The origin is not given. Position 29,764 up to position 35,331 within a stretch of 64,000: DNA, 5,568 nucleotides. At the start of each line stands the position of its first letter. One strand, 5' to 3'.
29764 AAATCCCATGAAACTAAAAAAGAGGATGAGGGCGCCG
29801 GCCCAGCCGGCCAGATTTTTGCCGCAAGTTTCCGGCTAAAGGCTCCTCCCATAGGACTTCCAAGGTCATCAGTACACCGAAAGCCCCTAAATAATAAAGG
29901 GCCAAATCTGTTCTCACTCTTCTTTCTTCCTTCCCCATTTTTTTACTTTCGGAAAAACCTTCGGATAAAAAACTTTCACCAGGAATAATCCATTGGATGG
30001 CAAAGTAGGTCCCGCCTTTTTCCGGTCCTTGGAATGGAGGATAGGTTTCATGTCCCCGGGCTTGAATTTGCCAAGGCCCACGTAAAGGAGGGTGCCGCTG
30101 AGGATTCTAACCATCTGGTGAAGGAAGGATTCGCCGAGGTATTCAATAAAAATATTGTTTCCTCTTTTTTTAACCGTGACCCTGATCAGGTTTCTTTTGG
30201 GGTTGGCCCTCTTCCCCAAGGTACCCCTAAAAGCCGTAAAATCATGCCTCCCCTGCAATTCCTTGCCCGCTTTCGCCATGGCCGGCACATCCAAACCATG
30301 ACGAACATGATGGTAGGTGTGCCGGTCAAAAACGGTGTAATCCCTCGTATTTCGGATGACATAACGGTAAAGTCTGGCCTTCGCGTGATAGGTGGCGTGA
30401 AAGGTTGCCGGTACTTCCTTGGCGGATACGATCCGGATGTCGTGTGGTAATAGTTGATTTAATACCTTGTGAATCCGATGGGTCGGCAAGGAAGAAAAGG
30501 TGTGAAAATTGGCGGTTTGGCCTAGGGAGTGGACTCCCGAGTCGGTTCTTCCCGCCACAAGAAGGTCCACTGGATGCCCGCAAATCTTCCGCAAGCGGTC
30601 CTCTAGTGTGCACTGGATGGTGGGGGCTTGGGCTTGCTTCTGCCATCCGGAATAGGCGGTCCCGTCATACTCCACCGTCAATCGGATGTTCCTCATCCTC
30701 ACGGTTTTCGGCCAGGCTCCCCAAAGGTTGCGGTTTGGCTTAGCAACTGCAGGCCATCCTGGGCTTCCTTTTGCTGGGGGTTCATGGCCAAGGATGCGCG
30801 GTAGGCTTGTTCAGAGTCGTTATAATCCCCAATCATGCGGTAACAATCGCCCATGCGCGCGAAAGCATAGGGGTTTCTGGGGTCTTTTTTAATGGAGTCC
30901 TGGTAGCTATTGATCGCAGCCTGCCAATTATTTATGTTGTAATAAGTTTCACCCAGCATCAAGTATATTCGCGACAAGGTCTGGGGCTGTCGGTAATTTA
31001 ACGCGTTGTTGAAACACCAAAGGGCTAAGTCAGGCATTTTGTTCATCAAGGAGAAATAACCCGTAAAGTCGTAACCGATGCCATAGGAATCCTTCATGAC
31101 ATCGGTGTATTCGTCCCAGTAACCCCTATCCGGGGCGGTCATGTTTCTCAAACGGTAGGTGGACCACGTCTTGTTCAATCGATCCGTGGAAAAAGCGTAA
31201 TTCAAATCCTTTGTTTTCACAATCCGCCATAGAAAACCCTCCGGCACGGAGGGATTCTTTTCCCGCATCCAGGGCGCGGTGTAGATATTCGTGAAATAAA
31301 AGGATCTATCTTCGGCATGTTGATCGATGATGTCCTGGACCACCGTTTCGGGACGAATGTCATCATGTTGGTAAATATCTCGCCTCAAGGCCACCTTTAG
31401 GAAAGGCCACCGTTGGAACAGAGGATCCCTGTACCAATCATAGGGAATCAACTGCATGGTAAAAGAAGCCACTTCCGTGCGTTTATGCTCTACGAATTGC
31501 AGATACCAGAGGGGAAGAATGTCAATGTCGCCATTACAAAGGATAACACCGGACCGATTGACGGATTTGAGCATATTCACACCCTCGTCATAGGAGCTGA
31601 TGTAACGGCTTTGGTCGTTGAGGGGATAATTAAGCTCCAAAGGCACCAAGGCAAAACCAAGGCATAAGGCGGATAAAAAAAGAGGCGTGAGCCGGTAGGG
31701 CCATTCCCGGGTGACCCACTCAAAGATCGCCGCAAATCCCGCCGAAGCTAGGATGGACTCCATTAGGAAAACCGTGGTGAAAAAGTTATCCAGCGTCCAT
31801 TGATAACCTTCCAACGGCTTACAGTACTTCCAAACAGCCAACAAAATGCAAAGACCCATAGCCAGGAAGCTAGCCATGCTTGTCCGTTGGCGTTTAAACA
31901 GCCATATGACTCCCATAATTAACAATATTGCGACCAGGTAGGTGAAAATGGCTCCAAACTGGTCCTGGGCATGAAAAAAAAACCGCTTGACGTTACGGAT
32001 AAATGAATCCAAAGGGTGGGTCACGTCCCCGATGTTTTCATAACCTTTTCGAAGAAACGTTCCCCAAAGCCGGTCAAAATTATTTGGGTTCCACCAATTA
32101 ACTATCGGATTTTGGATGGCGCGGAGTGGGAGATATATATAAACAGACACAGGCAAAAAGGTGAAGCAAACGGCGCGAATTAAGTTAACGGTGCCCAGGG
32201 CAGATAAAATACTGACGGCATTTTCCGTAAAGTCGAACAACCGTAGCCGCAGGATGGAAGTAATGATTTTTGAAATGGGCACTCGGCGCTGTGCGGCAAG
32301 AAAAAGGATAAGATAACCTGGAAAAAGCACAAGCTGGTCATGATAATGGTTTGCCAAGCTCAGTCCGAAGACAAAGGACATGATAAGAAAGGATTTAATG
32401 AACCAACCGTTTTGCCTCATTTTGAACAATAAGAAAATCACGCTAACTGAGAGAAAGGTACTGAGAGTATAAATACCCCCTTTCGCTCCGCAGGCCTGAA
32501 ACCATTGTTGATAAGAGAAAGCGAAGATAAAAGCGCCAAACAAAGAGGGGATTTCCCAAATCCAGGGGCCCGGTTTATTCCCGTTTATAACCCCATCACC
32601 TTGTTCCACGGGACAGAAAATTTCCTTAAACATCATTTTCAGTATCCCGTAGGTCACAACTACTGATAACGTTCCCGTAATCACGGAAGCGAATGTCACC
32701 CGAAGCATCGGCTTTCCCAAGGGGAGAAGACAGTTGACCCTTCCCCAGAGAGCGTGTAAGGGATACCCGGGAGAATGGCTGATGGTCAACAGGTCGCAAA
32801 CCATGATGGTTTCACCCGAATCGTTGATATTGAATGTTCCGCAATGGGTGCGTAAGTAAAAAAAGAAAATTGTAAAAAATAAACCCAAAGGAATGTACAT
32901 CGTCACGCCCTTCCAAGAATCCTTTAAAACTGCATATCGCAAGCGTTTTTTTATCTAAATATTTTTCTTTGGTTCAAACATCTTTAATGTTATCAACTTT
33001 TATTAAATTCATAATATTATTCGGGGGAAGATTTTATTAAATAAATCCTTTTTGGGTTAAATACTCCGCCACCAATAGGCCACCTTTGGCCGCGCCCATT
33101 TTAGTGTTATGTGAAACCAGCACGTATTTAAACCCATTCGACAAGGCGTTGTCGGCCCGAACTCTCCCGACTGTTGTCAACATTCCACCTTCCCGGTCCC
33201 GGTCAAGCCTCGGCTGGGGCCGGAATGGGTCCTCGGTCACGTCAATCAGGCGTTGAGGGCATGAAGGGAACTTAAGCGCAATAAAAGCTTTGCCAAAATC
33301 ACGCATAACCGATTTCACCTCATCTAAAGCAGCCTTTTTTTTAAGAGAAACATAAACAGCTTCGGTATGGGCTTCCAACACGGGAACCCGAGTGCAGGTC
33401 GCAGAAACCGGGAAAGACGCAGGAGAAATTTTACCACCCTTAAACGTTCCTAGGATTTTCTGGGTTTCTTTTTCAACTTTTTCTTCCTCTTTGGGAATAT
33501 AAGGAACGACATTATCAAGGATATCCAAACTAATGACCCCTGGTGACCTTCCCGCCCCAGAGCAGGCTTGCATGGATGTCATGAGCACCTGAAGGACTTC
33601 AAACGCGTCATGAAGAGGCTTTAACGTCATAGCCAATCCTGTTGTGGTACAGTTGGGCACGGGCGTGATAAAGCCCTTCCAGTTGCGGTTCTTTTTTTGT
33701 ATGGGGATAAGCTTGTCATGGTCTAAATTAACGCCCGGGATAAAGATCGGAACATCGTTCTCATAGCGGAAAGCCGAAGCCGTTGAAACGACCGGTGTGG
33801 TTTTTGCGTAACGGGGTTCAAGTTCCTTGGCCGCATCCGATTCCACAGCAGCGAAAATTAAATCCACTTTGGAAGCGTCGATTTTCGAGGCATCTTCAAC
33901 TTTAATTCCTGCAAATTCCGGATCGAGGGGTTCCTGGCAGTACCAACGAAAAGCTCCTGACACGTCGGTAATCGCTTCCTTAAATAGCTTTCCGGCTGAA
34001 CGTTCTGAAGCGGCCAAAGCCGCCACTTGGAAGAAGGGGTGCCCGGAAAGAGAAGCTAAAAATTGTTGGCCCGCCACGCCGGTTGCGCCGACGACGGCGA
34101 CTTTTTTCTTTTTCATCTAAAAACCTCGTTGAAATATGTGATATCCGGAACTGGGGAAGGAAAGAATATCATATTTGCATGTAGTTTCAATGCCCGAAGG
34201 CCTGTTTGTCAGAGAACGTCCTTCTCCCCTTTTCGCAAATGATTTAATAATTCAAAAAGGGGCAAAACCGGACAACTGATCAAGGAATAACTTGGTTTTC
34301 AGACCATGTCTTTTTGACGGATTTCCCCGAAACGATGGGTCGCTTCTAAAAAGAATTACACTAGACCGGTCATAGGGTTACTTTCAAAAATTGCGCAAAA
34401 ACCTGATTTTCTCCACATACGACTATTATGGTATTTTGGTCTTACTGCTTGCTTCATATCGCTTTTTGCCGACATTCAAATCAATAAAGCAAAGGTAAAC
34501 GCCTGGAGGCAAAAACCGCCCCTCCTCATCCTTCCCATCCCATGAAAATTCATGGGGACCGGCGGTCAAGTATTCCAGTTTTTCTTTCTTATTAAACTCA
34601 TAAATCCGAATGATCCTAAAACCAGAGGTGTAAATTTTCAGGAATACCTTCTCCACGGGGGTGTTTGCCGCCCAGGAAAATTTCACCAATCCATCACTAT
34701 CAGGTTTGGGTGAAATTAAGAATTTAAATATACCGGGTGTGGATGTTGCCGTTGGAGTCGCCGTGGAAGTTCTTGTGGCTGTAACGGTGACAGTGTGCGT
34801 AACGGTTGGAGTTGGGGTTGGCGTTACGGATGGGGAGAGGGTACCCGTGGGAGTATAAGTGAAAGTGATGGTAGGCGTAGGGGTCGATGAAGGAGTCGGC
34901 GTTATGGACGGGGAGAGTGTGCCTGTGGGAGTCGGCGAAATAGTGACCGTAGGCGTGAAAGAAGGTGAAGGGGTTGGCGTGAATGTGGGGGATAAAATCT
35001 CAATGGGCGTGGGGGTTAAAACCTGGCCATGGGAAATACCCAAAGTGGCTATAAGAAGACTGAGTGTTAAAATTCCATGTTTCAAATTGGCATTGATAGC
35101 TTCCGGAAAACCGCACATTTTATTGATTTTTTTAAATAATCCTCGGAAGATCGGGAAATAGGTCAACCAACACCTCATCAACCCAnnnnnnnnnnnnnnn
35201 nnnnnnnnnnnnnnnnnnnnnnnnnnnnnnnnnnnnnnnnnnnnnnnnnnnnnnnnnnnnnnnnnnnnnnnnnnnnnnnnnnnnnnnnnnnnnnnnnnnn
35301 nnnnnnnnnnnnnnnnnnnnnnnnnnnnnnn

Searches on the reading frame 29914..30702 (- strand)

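Call 62: search_protein_families(library=pfam, proteins=[window:29914-30702:-])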
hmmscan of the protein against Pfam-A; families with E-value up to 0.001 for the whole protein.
window:29914-30702:- (262 aa): 1 family
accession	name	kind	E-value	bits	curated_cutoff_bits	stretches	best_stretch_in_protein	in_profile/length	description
PF01416.25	PseudoU_synth_1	-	7.7e-38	129.7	23.3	2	147-247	3-108/108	tRNA pseudouridine synthase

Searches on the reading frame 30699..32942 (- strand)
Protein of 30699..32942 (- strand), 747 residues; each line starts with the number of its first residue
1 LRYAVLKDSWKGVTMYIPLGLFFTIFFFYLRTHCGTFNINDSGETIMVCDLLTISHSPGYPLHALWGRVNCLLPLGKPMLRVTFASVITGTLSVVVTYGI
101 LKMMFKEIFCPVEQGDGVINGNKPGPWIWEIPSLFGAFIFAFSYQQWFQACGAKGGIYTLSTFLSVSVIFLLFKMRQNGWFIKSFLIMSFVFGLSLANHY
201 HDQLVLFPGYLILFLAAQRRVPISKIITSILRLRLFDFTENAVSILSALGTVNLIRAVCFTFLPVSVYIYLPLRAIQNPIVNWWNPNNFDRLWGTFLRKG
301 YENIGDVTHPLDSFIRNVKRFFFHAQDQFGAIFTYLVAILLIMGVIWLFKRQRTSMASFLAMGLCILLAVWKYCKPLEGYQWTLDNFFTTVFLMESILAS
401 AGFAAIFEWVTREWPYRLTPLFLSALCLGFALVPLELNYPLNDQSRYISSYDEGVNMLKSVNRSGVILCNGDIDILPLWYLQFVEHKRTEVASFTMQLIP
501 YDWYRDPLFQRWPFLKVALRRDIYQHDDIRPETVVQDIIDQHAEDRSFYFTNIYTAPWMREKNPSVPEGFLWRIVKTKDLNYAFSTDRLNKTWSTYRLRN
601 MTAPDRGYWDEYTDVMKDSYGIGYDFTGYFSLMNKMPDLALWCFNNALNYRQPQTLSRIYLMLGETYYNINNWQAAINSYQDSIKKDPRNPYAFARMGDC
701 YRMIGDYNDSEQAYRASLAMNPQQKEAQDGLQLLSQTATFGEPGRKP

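Call 62: search_protein_families(library=pfam, proteins=[window:30699-32942:-])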
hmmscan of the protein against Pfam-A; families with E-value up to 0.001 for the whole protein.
window:30699-32942:- (747 aa): 12 families
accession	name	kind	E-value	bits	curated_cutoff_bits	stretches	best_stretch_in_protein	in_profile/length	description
PF11028.14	TMEM260-like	-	9.2e-23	81.4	24.2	1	41-216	1-172/179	Protein O-mannosyl-transferase TMEM260-like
PF07719.23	TPR_2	-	1.7e-10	40.6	27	1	658-690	2-34/34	Tetratricopeptide repeat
PF00515.34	TPR_1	-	5.7e-10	39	27.8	1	692-723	2-33/34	Tetratricopeptide repeat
PF13176.12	TPR_7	-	1.7e-07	31.2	27.9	0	661-691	3-35/36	Tetratricopeptide repeat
PF13432.12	TPR_16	-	5.9e-07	30.3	32.7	1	661-724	1-64/65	Tetratricopeptide repeat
PF13431.12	TPR_17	-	8e-07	29.3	24.4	1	680-712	2-34/34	Tetratricopeptide repeat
PF13181.12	TPR_8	-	1.2e-05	25.5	25.7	0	658-688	2-32/34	Tetratricopeptide repeat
PF13424.12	TPR_12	-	2.5e-05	24.8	30.1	0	696-721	50-75/77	Tetratricopeptide repeat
PF13414.12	TPR_11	-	2.5e-05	24.3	26.8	1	664-701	1-38/42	TPR repeat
PF13174.12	TPR_6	-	5.1e-05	24.1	26.3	0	660-688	3-31/33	Tetratricopeptide repeat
PF14559.12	TPR_19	-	5.9e-05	23.8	25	1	672-729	6-63/68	Tetratricopeptide repeat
PF13428.12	TPR_14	-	0.00018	22.3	23.5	0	658-699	2-43/44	Tetratricopeptide repeat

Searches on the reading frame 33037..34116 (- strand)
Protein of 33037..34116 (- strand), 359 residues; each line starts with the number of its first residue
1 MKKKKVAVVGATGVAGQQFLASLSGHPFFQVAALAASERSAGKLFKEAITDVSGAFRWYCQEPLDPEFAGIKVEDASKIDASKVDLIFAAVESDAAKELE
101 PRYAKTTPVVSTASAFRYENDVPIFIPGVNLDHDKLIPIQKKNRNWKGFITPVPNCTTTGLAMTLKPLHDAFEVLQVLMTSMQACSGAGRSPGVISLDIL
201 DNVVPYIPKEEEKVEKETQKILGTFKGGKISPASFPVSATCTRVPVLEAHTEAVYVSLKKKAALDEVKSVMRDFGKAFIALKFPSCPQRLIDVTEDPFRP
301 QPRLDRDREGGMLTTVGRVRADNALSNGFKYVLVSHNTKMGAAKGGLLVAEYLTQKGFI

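Call 62: search_protein_families(library=pfam, proteins=[window:33037-34116:-])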
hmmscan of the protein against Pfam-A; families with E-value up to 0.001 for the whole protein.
window:33037-34116:- (359 aa): 3 families
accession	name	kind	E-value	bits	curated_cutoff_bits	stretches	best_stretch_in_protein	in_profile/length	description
PF02774.23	Semialdhyde_dhC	-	8.3e-37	127.6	26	1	165-338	1-182/184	Semialdehyde dehydrogenase, dimerisation domain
PF01118.30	Semialdhyde_dh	-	3.9e-23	82.6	26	1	5-133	1-117/121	Semialdehyde dehydrogenase, NAD binding domain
PF02800.25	Gp_dh_C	-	0.00048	20.2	24.4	0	238-273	73-108/158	Glyceraldehyde 3-phosphate dehydrogenase, C-terminal domain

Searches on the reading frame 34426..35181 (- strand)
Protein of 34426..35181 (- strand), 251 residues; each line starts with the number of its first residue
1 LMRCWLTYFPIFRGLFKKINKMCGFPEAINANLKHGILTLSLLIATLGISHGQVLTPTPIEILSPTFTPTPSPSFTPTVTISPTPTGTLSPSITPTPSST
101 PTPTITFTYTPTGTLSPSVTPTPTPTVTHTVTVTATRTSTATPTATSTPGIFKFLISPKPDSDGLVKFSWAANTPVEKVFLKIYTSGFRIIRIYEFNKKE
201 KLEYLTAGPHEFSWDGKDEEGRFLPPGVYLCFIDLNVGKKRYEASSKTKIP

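Call 11: search_protein_families(library=pfam, proteins=[window:34426-35181:-])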
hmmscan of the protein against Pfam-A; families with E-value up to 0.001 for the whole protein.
window:34426-35181:- (251 aa): 1 family
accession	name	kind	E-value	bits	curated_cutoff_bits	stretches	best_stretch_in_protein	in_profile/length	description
PF13860.13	FlgD_ig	-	4.4e-07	30.2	27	1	163-229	7-69/79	FlgD Ig-like domain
